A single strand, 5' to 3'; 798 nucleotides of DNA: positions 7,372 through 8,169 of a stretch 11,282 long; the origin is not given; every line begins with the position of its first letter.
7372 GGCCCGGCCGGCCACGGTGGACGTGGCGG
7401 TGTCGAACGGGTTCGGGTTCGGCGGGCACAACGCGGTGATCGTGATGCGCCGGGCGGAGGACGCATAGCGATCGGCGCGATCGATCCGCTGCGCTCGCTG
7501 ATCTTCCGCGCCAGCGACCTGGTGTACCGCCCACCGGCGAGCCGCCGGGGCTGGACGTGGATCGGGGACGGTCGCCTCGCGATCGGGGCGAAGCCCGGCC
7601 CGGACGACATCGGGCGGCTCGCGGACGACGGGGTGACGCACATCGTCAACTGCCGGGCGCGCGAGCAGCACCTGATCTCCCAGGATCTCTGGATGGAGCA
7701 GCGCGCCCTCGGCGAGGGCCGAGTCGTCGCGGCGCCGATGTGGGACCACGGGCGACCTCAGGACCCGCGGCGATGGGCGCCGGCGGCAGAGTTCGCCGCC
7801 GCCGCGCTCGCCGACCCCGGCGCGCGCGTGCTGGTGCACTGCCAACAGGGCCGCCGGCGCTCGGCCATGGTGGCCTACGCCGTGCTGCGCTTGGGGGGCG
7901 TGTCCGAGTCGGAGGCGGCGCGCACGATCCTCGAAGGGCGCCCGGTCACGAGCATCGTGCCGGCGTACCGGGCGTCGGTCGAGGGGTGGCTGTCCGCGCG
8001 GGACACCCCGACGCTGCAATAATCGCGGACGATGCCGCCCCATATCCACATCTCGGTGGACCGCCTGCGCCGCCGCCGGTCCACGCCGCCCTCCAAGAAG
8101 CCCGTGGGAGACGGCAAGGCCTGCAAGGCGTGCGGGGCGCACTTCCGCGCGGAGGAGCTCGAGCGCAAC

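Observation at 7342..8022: CX5R dual-specificity phosphatase-like gene between fabF and accD inside a fatty-acid synthesis operon: candidate lipid-phosphate (PGP-type) phosphatase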

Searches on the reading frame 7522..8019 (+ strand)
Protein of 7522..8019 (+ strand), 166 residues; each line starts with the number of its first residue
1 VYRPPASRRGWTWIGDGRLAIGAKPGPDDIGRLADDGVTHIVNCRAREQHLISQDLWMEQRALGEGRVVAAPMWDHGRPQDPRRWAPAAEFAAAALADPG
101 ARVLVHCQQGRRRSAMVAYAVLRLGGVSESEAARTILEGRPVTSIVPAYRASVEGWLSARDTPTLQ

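Call 5: search_protein_families(library=ncbifam, proteins=[window:7522-8019:+], max_evalue=1)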
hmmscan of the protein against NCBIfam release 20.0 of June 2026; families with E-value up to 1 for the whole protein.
window:7522-8019:+ (166 aa): 2 families
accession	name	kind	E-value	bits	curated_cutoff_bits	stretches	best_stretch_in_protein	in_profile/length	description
NF009025.0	PRK12361.1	equivalog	0.00083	17.7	505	1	19-122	101-196/546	hypothetical protein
NF040641.1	bifunc_ST_SDO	equivalog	0.01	14.7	625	1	18-129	6-113/423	bifunctional sulfur transferase/dioxygenase Blh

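Call 8: find_related_loci(query=window:7522-8019:+, collection=genome_contigs, flank=8000)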
Query window:7522-8019:+ (166 aa) in genome_contigs; peptide patterns used: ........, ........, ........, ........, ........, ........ (x = any residue, [..] = any of these).
207 stretches matched a pattern; 43 encode a relative of the query (tblastn E <= 1e-3); 43 distinct loci.
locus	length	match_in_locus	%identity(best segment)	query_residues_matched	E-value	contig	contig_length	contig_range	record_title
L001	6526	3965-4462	70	1-165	1e-72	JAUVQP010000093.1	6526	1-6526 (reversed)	MAG: Miltoncostaeaceae bacterium isolate CSMAG_691 CSMAG_691_k127_5411165_length_6526_cov_23.5798, whole genome shotgun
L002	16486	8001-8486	60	1-161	7e-54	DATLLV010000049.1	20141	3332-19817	MAG TPA_asm: Miltoncostaeaceae bacterium isolate SMAG_U13757 k141_825512, whole genome shotgun sequence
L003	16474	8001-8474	60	1-157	3e-53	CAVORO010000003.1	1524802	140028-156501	MAG: Miltoncostaeaceae bacterium isolate MFD09964.bin.2.159 genome assembly, contig: contig_320, whole genome shotgun se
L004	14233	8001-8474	59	1-157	3e-51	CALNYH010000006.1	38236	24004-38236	MAG: uncultured Thermoleophilia bacterium isolate LOGT_bin.0243 genome assembly, contig: contig_151807, whole genome sho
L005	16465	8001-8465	59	10-163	4e-51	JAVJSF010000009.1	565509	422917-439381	MAG: Miltoncostaeaceae bacterium isolate G1-WW12-10 k141_87848, whole genome shotgun sequence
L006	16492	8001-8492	62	1-163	5e-50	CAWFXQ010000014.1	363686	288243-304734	MAG: Miltoncostaeaceae bacterium isolate MFD00962.bin.1.284 genome assembly, contig: contig_50232, whole genome shotgun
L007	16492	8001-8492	57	1-163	3e-50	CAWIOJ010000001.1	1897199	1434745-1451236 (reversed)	MAG: uncultured Thermoleophilia bacterium isolate MFD05442.bin.2.85 genome assembly, contig: contig_10599, whole genome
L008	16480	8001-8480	56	1-158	1e-49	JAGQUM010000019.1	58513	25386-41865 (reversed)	MAG: Thermoleophilia bacterium isolate HKST-UBA59 2009_4673, whole genome shotgun sequence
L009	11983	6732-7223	60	1-163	2e-49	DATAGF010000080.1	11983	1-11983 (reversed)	MAG TPA_asm: Miltoncostaeaceae bacterium isolate SMAG_U6822 k141_5480325, whole genome shotgun sequence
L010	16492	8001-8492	60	1-163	2e-49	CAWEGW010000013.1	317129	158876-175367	MAG: Miltoncostaeaceae bacterium isolate MFD04850.bin.2.94 genome assembly, contig: contig_45334, whole genome shotgun s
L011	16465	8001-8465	57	1-154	2e-48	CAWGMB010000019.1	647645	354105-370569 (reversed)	MAG: uncultured Thermoleophilia bacterium isolate MFD09779.bin.1.324 genome assembly, contig: contig_9957, whole genome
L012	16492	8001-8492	60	1-163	1e-48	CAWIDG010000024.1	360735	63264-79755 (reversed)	MAG: Miltoncostaeaceae bacterium isolate MFD00962.bin.2.232 genome assembly, contig: contig_28669, whole genome shotgun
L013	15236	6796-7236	60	12-157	5e-48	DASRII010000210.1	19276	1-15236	MAG TPA_asm: Micromonosporaceae bacterium isolate SMAG_U10106 k141_1890631, whole genome shotgun sequence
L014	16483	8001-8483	58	1-160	8e-48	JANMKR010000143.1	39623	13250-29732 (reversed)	MAG: Actinomycetota bacterium isolate OTE_64_metabat_132 OTE_64_k141_4971721, whole genome shotgun sequence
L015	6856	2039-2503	59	11-164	1e-47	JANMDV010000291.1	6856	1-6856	MAG: Actinomycetota bacterium isolate OTE_75_metabat_103 OTE_75_k141_2146379, whole genome shotgun sequence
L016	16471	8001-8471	57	1-157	8e-48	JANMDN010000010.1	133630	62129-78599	MAG: Actinomycetes bacterium isolate OTE_75_metabat_151 OTE_75_k141_1330323, whole genome shotgun sequence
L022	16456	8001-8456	59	11-161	4e-45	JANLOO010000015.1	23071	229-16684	MAG: Actinomycetota bacterium isolate OTE_38_metabat_94 OTE_38_k141_2154814, whole genome shotgun sequence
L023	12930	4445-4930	56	1-161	2e-45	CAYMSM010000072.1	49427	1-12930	MAG TPA_asm: uncultured Bifidobacteriaceae bacterium isolate binchicken_co165_435 genome assembly, contig: k141_1858676,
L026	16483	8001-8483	57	1-160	2e-44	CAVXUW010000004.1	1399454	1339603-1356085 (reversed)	MAG: uncultured Thermoleophilia bacterium isolate MFD04651.bin.1.22 genome assembly, contig: contig_6458, whole genome s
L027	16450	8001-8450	61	12-160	2e-44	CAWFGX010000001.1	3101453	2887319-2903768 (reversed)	MAG: uncultured Actinomycetota bacterium isolate MFD02671.bin.1.140 genome assembly, contig: contig_15648, whole genome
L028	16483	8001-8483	58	1-160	1e-43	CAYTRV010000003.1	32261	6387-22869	MAG TPA_asm: uncultured Bifidobacteriaceae bacterium isolate binchicken_co292_77 genome assembly, contig: NODE_58_length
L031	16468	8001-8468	54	5-159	7e-43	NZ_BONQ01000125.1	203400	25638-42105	Dactylosporangium siamense strain NBRC 106093 sequence125, whole genome shotgun sequence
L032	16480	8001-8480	54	5-163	1e-41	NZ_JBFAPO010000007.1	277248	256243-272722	Dactylosporangium sp. NPDC049525 NPDC049525_95_B7.ctg-0007, whole genome shotgun sequence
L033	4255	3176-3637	51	1-153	1e-37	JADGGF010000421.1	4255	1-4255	MAG: Micromonosporaceae bacterium isolate HOG111 NODE_13258_length_4255_cov_13.409047, whole genome shotgun sequence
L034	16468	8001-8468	51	4-158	1e-34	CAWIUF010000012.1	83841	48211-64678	MAG: uncultured Actinomycetota bacterium isolate MFD01213.bin.2.97 genome assembly, contig: contig_15583, whole genome s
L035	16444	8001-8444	55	12-158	2e-34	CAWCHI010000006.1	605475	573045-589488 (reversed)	MAG: uncultured Actinomycetota bacterium isolate MFD09495.bin.2.39 genome assembly, contig: contig_258, whole genome sho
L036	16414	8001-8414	56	12-149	4e-34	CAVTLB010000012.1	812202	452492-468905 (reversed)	MAG: uncultured Actinomycetota bacterium isolate MFD06714.bin.2.92 genome assembly, contig: contig_32203, whole genome s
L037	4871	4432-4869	55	12-156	8e-33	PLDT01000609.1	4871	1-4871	MAG: Actinomycetota bacterium isolate palsa_599 73.20111000_P1S.6_contig_3648, whole genome shotgun sequence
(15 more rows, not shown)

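Call 21: search_protein_families(library=pfam, proteins=[L013:21-4838:+, L013:4858-6744:+, L027:6758-7960:+, L027:8980-10317:+, L031:6919-7884:+, L031:9285-10481:+, L034:6557-7609:+, L034:8546-9559:+, L037:3163-4356:+, L036:6815-7741:+], max_evalue=0.0001)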
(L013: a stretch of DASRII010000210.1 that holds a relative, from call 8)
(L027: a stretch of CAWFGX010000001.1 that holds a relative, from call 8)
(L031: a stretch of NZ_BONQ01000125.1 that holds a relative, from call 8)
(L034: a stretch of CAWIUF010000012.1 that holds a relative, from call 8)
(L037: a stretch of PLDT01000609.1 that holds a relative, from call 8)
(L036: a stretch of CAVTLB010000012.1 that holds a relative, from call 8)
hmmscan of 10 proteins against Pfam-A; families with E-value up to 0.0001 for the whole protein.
L013:21-4838:+ (1606 aa): 4 families
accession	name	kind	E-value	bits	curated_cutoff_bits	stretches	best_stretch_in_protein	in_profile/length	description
PF12256.14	TcdB_toxin_midN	-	7.2e-14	51.9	24.8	1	197-341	20-175/181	Insecticide toxin TcdB middle/N-terminal region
PF05593.20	RHS_repeat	-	8.3e-14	52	22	0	893-925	7-37/38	RHS Repeat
PF13517.12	FG-GAP_3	-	3.2e-07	31.3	26.9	0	209-260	1-56/61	FG-GAP-like repeat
PF20041.5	DUF6443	-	1.2e-06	29.2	27.8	0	606-693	15-89/137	Domain of unknown function (DUF6443)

L013:4858-6744:+ (629 aa): 3 families
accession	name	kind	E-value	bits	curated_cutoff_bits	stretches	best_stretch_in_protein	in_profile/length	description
PF13646.12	HEAT_2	-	5.1e-08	33.5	27.7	0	85-128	35-81/88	HEAT repeats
PF02985.28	HEAT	-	7.7e-07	29.2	23.5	0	86-111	5-30/31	HEAT repeat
PF13513.12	HEAT_EZ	-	3.6e-05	24.6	27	0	78-108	25-55/55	HEAT-like repeat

L027:6758-7960:+ (401 aa): 3 families
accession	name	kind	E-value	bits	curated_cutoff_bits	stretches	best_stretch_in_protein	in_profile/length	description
PF00578.27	AhpC-TSA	-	3.3e-17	63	26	1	83-213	3-119/124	AhpC/TSA family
PF02630.20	SCO1-SenC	-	3.7e-17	63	22.8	1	89-214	5-133/134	SCO1/SenC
PF08534.16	Redoxin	-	2.1e-14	54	26.6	1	82-223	3-136/148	Redoxin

L027:8980-10317:+ (446 aa): 21 families
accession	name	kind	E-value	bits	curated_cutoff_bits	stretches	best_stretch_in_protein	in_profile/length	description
PF24814.1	WD40_Prp19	-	3.1e-24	85.9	320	2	160-287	97-216/281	Prp19 WD40 domain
PF00400.38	WD40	-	3e-23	81.7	27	1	302-329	11-39/39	WD domain, G-beta repeat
PF25174.1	Beta-prop_THOC3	-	8.5e-23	81.2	305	2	111-239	131-252/272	THOC3 beta-propeller domain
PF12894.13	ANAPC4_WD40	-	1.1e-19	70.8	22.9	0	191-238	29-76/91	Anaphase-promoting complex subunit 4 WD40 domain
PF24807.1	WD40_CDC20-Fz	-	4.1e-19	69.4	200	1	109-231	51-166/292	CDC20/Fizzy WD40 domain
PF25173.1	Beta-prop_WDR3_1st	-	5.9e-19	68.9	154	2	173-287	6-110/184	WDR3 first beta-propeller domain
PF23414.1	Beta-prop_EML_2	-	1e-18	68.1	90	1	174-278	18-111/266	Echinoderm microtubule-associated protein second beta-propeller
PF24817.1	WD40_WDHD1_1st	-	3.1e-18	66.4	109.9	1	151-223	219-288/291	WDHD1 first WD40 domain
PF25171.1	Beta-prop_WDR36-Utp21_1st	-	1.8e-14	54.2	80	1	170-288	124-233/266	WDR36/Utp21 first beta-propeller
PF25047.1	Beta-prop_TEP1_2nd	-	7.4e-13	48.7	89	1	108-188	88-169/255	TEP-1 second beta-propeller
PF25175.1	Beta-prop_WDR5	-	5.8e-11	42.6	250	1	108-290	8-178/296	WDR5 beta-propeller domain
PF23389.1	Beta-prop_WDR19_1st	-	1.3e-10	41.3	27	1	119-238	8-119/325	WDR19 first beta-propeller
PF23410.3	Beta-prop_VPS8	-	4.4e-10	39.5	28.9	0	212-289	32-107/358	Vps8 beta-propeller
PF07676.18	PD40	-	9.7e-10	38.6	20.9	0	112-129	11-28/38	WD40-like Beta Propeller Repeat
PF24796.1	WDR55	-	1.2e-09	38.1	200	1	204-333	11-127/296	WDR55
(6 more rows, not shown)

L031:6919-7884:+ (322 aa): 1 family
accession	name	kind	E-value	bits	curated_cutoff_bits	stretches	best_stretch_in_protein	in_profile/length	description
PF08950.16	DUF1861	-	2.5e-41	142.2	28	1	38-322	18-294/296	Protein of unknown function (DUF1861)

L031:9285-10481:+ (399 aa): 4 families
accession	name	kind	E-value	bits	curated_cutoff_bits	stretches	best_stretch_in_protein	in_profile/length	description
PF12241.14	Enoyl_reductase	-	4.8e-84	281.8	22.1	1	84-317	1-233/236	Trans-2-enoyl-CoA reductase catalytic region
PF07055.18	Eno-Rase_FAD_bd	-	1.5e-23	83.3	25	1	326-389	1-64/64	Enoyl reductase FAD binding domain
PF12242.14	Eno-Rase_NADH_b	-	9.4e-19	67.4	23.4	1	6-81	2-77/79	NAD(P)H binding domain of trans-2-enoyl-CoA reductase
PF13561.12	adh_short_C2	-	5.3e-05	23.3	27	0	96-146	36-84/236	Enoyl-(Acyl carrier protein) reductase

L034:6557-7609:+ (351 aa): 12 families
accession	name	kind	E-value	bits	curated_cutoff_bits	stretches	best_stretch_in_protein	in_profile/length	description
PF13847.12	Methyltransf_31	-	1.5e-21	77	27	1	171-287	4-124/145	Methyltransferase domain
PF13489.12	Methyltransf_23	-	2.9e-18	66.6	27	1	165-284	17-128/164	Methyltransferase domain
PF08242.18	Methyltransf_12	-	3.7e-17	63.3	30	1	176-269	2-97/98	Methyltransferase domain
PF13649.12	Methyltransf_25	-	5e-17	62.8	27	1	174-268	1-97/97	Methyltransferase domain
PF21320.3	HTH_65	-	1.5e-15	57.6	24.1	1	20-93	1-74/75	Rv2258c-like winged HTH domain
PF08241.18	Methyltransf_11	-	1.5e-14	54.8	21.2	1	176-271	2-94/95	Methyltransferase domain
PF05175.20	MTS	-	3.2e-11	43.6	23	1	170-287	31-152/170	Methyltransferase small domain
PF00891.24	Methyltransf_2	-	6.9e-09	35.8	22.3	1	172-296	64-188/210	O-methyltransferase domain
PF08704.16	GCD14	-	2.4e-06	27.8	26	1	167-271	37-142/247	tRNA methyltransferase complex GCD14 subunit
PF12847.13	Methyltransf_18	-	3.2e-05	24.4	27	1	165-229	9-73/151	Methyltransferase domain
PF01209.24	Ubie_methyltran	-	5.2e-05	23.1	20.1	1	170-275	47-154/233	ubiE/COQ5 methyltransferase family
PF13578.12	Methyltransf_24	-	8e-05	23.9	26.3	0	177-272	3-102/105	Methyltransferase domain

L034:8546-9559:+ (338 aa): 1 family
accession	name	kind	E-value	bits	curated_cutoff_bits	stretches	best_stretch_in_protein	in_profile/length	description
PF03372.29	Exo_endo_phos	-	4.8e-19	69.4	24.5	1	103-300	1-183/225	Endonuclease/Exonuclease/phosphatase family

L037:3163-4356:+ (398 aa): 1 family
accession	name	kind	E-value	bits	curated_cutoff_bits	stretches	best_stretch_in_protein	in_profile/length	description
PF00296.26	Bac_luciferase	-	4.4e-34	118.7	27.9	1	83-331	21-234/314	Luciferase-like monooxygenase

L036:6815-7741:+ (309 aa): 1 family
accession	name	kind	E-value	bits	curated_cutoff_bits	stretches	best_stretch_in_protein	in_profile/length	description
PF00291.31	PALP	-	8.7e-67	226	35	1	12-300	2-293/295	Pyridoxal-phosphate dependent enzyme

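Call 41: search_protein_families(library=pfam, proteins=[L014:9252-9902:-, L014:9952-10971:+, L014:10992-11879:-, L016:8571-10049:+, L022:9893-11344:-, L022:11994-12938:+, L023:5874-6980:+, L028:8539-9285:-, L028:9921-10844:+, L026:10290-12662:+], max_evalue=0.0001)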
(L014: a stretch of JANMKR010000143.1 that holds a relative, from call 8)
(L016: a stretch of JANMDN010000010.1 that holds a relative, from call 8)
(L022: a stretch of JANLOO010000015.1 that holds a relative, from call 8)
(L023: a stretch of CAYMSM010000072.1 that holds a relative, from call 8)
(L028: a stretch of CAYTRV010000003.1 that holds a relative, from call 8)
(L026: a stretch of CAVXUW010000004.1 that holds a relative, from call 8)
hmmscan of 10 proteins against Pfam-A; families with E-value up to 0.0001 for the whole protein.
L014:9252-9902:- (216 aa): 2 families
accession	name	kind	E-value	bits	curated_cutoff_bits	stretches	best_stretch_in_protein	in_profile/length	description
PF22285.2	DUF6962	-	1.7e-43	149.4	27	1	6-199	2-194/198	Family of unknown function (DUF6962)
PF07695.17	7TMR-DISM_7TM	-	6.7e-05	23.3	29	1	51-167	53-171/205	7TM diverse intracellular signalling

L014:9952-10971:+ (340 aa): 0 families

L014:10992-11879:- (295 aa): 1 family
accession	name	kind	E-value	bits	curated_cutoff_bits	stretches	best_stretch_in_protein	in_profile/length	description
PF00892.27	EamA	-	1.3e-18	68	28.2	2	146-276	2-131/135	EamA-like transporter family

L016:8571-10049:+ (493 aa): 1 family
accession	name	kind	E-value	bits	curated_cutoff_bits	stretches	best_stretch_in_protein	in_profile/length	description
PF18989.5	DUF5722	-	1.7e-05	24.4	30.5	1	107-379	67-348/393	Family of unknown function (DUF5722)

L022:9893-11344:- (483 aa): 2 families
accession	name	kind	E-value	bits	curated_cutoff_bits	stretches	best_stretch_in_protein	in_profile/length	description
PF07690.21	MFS_1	-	2.7e-65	221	33.4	2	18-420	2-347/347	Major Facilitator Superfamily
PF00083.30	Sugar_tr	-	1.2e-14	54.5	22.3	1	9-190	6-195/452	Sugar (and other) transporter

L022:11994-12938:+ (315 aa): 0 families

L023:5874-6980:+ (369 aa): 0 families

L028:8539-9285:- (248 aa): 1 family
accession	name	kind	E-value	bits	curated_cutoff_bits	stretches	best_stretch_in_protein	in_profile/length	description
PF03358.20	FMN_red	-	6.1e-09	36.1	24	1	35-172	12-142/152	NADPH-dependent FMN reductase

L028:9921-10844:+ (308 aa): 0 families

L026:10290-12662:+ (791 aa): 1 family
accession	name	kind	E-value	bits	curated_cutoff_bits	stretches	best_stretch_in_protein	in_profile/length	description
PF01522.26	Polysacc_deac_1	-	1.8e-05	25.2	23.1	1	478-604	29-120/124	Polysaccharide deacetylase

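Call 55: search_protein_families(library=pfam, proteins=[L031:8521-9168:-, L032:8588-9529:+, L032:9661-10269:-, L032:13442-14638:+, L033:1159-2064:+, L033:3689-4180:-, L035:6289-7887:-, L035:8733-11861:-, L036:8579-9832:+, L027:8495-9040:+], max_evalue=0.0001)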
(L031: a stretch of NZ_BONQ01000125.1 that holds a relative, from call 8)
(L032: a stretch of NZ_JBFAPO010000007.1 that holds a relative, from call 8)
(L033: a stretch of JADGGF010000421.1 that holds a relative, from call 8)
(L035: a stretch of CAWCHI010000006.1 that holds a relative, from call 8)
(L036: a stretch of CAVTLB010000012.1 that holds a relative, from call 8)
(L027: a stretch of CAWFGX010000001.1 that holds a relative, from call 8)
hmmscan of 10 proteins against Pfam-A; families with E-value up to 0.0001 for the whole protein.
L031:8521-9168:- (215 aa): 0 families

L032:8588-9529:+ (314 aa): 1 family
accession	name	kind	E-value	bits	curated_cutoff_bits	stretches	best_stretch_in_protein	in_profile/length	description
PF01636.29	APH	-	2.6e-20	73.7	23.2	1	22-219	4-213/239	Phosphotransferase enzyme family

L032:9661-10269:- (202 aa): 1 family
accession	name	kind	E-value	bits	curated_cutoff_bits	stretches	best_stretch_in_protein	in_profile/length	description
PF00440.29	TetR_N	-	1.7e-09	37.7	24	1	13-59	1-47/47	Bacterial regulatory proteins, tetR family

L032:13442-14638:+ (399 aa): 4 families
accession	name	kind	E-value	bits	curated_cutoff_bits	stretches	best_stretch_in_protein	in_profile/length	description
PF12241.14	Enoyl_reductase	-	3e-84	282.5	22.1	1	84-317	1-233/236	Trans-2-enoyl-CoA reductase catalytic region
PF07055.18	Eno-Rase_FAD_bd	-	3.9e-24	85.2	25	1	326-389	1-64/64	Enoyl reductase FAD binding domain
PF12242.14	Eno-Rase_NADH_b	-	1.8e-20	72.9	23.4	1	6-81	2-77/79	NAD(P)H binding domain of trans-2-enoyl-CoA reductase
PF13561.12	adh_short_C2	-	2.8e-05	24.2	27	0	96-146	36-84/236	Enoyl-(Acyl carrier protein) reductase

L033:1159-2064:+ (302 aa): 0 families

L033:3689-4180:- (163 aa): 1 family
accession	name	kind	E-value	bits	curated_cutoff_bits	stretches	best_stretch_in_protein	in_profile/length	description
PF03479.20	PCC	-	2.3e-09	38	25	1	18-137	2-115/117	Plants and Prokaryotes Conserved (PCC) domain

L035:6289-7887:- (532 aa): 2 families
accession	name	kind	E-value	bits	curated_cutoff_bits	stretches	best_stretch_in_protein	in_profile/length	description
PF02129.25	Peptidase_S15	-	7.6e-50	170.5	23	1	12-299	1-258/262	X-Pro dipeptidyl-peptidase (S15 family)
PF08530.16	PepX_C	-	1.4e-22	81.2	22.5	1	329-516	1-195/217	X-Pro dipeptidyl-peptidase C-terminal non-catalytic domain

L035:8733-11861:- (1042 aa): 3 families
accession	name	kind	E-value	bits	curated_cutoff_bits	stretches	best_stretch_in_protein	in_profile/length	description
PF24684.1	Vgb_lyase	-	3.1e-67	226.9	50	2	314-507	17-208/290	Virginiamycin B lyase family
PF01833.30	TIG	-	3.5e-37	126.7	20.9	4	515-595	1-83/84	IPT/TIG domain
PF07494.17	Reg_prop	-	2.8e-07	30.4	20.4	0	397-409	8-20/24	Two component regulator propeller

L036:8579-9832:+ (418 aa): 1 family
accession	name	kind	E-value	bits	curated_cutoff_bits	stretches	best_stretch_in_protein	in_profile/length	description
PF00756.26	Esterase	-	1.2e-18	68.3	22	1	108-372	6-204/251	Putative esterase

L027:8495-9040:+ (182 aa): 2 families
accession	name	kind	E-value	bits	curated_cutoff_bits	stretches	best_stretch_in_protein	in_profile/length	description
PF12973.13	Cupin_7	-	1.3e-09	38.2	27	1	42-129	9-94/105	ChrR Cupin-like domain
PF07883.17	Cupin_2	-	1.4e-06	28.3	27.2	1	78-134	10-67/70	Cupin domain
